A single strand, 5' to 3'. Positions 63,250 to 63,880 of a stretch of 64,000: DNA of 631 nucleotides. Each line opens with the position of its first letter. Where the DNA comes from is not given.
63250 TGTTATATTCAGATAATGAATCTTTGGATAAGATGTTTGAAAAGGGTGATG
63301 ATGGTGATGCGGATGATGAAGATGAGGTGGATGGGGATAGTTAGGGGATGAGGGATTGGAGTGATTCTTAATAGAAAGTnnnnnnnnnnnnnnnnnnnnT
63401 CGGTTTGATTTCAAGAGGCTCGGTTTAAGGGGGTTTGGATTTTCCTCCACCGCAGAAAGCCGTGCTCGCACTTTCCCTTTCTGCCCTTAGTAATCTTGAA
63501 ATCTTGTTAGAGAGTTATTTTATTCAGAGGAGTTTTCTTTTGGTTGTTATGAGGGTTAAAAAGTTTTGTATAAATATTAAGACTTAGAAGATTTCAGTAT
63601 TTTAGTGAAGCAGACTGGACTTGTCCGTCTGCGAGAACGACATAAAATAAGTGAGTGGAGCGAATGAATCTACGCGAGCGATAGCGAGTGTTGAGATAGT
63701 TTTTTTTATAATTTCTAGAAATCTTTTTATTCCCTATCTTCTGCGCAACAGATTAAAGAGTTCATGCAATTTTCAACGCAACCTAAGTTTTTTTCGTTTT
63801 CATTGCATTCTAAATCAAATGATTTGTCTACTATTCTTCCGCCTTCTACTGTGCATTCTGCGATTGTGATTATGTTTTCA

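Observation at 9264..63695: Dispersed mosaic intergenic repeat family: four 255-316 bp copies all on the + strand, plus fragments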

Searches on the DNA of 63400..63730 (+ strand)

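Call 50: search_rna_families(source=window, start=63400, end=63730, threshold=evalue, max_evalue=10)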
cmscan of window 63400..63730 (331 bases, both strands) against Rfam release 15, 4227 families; matches with E-value up to 10: 3.
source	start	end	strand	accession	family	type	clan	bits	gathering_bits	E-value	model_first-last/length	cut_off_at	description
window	63412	63493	-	RF02158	NPPA-AS1_3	Gene; lncRNA;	-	14.8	55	0.44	1-108/108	no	NPPA antisense RNA 1 conserved region 3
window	63475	63514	-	RF03156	L31-Firmicutes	Cis-reg; leader;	CL00118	12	33.3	6.2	1-32/32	no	L31-Firmicutes ribosomal protein leader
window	63400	63475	-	RF00373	RNaseP_arch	Gene; ribozyme;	CL00002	9.2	84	1.3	1-82/288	3'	Archaeal RNase P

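Call 88: search_dna_similar(query=window:63441-63695:+, collection=phages, mode=distant, max_evalue=0.01, max_rows=5)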
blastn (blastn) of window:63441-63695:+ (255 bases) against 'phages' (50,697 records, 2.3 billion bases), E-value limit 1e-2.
No match.

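Call 89: search_dna_similar(query=window:63441-63695:+, collection=plasmids, mode=distant, max_evalue=0.01, max_rows=5)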
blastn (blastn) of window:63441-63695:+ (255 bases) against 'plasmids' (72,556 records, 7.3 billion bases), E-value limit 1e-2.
No match.
